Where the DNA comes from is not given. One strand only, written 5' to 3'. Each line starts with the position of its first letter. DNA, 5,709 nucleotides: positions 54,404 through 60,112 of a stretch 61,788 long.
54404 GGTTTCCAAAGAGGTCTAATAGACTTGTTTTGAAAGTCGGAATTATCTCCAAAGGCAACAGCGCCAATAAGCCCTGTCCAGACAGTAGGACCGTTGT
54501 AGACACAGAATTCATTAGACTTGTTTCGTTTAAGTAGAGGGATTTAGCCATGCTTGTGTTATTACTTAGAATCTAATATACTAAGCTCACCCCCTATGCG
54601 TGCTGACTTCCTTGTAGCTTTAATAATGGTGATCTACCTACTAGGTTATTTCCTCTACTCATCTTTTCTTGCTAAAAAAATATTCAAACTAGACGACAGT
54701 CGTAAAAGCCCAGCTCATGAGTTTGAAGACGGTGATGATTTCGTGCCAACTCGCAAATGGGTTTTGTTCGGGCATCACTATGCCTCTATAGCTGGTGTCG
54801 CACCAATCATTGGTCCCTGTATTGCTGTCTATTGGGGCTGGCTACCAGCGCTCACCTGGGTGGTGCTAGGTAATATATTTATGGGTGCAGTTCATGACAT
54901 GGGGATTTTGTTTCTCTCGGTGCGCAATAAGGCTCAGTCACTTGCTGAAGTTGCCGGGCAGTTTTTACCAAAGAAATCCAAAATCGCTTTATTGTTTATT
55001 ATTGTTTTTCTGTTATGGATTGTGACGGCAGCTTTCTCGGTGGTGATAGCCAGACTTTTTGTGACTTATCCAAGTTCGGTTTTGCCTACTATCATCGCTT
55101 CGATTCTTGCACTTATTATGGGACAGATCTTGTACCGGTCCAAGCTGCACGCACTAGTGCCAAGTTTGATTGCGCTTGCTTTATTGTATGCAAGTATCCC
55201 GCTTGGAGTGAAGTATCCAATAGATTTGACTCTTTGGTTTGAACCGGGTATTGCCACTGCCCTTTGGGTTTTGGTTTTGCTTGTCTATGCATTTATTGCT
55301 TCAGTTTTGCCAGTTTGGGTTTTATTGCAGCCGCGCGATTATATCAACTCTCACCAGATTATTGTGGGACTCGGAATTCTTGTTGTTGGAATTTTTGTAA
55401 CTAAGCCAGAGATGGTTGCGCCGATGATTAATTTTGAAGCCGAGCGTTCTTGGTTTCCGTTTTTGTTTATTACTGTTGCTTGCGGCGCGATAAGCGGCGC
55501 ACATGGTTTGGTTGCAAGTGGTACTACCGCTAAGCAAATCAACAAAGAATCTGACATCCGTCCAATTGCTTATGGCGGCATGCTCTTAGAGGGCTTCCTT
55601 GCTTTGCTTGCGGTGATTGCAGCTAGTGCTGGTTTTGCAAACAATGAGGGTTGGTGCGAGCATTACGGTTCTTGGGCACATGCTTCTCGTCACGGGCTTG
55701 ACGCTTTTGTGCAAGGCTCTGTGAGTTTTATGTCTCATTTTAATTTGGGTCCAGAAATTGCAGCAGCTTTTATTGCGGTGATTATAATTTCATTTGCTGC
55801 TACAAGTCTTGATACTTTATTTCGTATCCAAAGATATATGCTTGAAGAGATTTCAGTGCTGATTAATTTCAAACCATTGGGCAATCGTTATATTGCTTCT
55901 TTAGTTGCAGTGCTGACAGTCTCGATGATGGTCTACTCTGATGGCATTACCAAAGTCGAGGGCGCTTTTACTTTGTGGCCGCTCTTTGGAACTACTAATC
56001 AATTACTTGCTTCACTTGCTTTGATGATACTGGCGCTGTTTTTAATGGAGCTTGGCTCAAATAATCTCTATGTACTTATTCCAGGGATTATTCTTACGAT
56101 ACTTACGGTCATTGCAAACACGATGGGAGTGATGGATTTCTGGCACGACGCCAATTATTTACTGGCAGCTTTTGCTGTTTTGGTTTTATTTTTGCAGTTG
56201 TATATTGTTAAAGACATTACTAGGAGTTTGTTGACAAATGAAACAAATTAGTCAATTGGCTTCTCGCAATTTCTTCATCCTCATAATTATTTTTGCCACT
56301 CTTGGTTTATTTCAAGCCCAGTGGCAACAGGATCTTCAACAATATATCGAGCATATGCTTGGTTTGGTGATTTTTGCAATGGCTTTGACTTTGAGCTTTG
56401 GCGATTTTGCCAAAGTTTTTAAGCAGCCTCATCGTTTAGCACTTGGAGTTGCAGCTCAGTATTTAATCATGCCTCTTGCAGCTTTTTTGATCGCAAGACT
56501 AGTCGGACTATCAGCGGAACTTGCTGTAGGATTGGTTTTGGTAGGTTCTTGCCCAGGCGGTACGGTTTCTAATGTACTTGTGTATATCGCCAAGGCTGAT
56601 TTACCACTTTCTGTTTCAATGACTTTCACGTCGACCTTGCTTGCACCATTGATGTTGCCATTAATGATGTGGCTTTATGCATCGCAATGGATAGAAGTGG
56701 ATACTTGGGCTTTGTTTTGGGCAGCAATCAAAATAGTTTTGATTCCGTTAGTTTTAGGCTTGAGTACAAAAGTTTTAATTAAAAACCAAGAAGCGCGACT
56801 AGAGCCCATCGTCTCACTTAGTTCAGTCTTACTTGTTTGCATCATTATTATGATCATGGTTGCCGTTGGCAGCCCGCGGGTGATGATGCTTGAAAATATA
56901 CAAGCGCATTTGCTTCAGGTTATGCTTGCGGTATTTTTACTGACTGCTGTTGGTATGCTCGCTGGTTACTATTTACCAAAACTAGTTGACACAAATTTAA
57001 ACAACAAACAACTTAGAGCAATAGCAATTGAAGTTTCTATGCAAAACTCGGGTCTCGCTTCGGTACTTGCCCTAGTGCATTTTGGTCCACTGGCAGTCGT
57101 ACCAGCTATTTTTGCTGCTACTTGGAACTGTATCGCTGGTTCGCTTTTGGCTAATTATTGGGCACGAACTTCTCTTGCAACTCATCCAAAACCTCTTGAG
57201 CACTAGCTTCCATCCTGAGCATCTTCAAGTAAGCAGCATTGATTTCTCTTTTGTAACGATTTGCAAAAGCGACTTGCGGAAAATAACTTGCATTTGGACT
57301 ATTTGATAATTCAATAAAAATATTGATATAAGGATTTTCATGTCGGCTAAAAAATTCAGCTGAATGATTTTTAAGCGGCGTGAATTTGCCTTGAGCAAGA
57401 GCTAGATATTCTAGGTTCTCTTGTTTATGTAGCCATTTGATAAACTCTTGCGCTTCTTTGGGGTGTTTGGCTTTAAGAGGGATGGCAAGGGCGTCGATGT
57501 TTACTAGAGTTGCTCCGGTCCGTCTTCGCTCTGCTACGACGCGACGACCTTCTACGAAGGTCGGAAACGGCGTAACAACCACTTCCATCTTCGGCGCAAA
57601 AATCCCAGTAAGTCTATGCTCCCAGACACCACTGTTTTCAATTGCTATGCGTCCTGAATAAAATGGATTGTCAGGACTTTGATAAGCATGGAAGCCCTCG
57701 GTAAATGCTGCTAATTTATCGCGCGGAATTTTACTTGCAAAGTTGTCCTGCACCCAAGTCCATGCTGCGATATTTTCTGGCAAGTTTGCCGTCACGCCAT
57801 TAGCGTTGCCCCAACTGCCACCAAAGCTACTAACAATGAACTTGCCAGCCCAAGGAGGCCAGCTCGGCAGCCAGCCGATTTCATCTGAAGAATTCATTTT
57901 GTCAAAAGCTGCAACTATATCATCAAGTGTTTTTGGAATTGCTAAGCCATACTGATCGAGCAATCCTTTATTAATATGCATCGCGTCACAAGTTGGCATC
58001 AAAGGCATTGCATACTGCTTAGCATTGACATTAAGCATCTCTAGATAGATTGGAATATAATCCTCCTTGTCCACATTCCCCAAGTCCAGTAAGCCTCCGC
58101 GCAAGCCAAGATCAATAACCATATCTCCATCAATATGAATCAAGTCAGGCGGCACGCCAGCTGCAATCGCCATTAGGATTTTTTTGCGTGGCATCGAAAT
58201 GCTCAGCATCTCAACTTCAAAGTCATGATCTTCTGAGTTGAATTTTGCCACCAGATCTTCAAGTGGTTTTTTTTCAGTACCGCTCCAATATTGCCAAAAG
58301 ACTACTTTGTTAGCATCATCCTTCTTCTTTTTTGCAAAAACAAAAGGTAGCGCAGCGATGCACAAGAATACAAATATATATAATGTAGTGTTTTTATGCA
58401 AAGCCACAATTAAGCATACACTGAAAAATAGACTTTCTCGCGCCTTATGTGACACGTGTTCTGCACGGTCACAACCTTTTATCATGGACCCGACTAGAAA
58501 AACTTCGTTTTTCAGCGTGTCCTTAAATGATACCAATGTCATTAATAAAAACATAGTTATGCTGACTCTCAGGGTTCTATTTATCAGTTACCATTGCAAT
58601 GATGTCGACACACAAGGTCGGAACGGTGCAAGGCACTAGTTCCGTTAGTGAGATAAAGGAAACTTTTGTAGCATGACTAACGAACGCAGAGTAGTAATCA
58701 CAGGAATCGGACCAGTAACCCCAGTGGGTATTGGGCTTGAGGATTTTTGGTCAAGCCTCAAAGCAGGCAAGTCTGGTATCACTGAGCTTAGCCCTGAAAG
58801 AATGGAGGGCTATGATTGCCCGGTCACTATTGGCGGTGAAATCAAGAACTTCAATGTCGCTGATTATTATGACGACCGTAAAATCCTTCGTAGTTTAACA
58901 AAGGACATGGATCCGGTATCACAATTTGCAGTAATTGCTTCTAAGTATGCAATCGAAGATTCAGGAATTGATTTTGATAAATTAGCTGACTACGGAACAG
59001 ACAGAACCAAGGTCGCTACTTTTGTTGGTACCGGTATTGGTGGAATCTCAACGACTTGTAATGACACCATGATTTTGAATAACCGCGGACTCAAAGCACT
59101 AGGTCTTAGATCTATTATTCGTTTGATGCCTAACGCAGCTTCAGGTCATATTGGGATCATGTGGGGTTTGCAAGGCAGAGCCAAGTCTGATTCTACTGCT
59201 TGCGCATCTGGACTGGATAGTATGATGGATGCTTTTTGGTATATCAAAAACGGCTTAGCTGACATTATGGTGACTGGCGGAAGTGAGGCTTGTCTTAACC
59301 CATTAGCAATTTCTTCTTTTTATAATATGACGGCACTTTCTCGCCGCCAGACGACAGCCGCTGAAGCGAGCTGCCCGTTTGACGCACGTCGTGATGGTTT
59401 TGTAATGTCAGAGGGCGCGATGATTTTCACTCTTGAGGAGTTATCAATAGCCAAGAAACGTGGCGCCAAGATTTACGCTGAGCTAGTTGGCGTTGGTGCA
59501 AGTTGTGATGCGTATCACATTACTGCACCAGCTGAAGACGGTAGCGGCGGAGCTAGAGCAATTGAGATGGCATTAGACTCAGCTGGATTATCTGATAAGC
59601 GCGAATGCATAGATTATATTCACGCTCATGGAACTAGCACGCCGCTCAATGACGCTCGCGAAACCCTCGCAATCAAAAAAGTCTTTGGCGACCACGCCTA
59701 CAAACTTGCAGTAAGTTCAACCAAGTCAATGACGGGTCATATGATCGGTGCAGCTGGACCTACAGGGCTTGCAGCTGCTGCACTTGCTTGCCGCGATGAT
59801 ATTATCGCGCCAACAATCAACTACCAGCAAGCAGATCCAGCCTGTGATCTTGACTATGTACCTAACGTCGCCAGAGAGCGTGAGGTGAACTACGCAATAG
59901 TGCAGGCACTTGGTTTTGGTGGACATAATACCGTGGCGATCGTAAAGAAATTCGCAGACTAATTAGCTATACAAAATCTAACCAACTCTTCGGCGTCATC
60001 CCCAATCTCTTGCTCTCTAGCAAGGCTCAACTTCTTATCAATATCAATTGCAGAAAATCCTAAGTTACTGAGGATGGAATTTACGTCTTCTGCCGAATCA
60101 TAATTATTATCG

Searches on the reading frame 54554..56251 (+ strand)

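Call 25: search_protein_families(library=pfam, proteins=[window:54554-56251:+])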
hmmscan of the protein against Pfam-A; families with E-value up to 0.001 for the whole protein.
window:54554-56251:+ (565 aa): 1 family
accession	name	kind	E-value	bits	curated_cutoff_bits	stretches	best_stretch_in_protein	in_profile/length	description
PF02554.20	CstA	-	6.9e-138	461.2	27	2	19-358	4-352/560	Carbon starvation protein CstA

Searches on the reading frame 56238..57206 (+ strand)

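Call 48: search_protein_families(library=pfam, proteins=[window:56238-57206:+], max_evalue=0.00001)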
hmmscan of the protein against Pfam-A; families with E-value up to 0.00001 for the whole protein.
window:56238-57206:+ (322 aa): 2 families
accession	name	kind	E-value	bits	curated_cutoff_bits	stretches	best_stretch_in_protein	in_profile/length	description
PF01758.21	SBF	-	1e-41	143.2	24.3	1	40-211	3-184/191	Sodium Bile acid symporter family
PF13593.11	SBF_like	-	3e-11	43.6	25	1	12-309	3-312/313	SBF-like CPA transporter family (DUF4137)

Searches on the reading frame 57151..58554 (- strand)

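Call 48: search_protein_families(library=pfam, proteins=[window:57151-58554:-], max_evalue=0.00001)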
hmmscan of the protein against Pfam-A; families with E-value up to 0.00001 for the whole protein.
window:57151-58554:- (467 aa): 2 families
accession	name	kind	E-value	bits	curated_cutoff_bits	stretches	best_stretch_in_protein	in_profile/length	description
PF01547.30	SBP_bac_1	-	1.9e-25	90.9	26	1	91-375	3-300/307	Bacterial extracellular solute-binding protein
PF13416.11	SBP_bac_8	-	2e-17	64.4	27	1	101-396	2-264/279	Bacterial extracellular solute-binding protein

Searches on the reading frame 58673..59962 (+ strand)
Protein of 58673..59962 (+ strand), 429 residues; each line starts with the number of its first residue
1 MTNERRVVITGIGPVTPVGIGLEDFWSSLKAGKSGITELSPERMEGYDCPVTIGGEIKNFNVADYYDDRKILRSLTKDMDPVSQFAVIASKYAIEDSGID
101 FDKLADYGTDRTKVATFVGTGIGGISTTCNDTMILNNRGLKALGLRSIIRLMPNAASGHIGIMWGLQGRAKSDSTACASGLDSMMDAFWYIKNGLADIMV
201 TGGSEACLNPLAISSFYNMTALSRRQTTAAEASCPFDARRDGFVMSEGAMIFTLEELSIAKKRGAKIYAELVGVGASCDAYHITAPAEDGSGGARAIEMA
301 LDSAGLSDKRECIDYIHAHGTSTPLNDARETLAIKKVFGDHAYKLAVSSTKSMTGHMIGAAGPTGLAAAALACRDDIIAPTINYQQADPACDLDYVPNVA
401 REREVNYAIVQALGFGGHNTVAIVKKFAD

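Call 48: search_protein_families(library=pfam, proteins=[window:58673-59962:+], max_evalue=0.00001)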
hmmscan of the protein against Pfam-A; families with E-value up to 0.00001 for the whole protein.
window:58673-59962:+ (429 aa): 2 families
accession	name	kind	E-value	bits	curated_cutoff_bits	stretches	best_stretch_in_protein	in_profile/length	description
PF00109.32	ketoacyl-synt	-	1.1e-45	156.6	20.8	1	5-258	2-250/252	Beta-ketoacyl synthase, N-terminal domain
PF02801.28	Ketoacyl-synt_C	-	1.5e-34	119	20.8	1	268-384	1-118/119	Beta-ketoacyl synthase, C-terminal domain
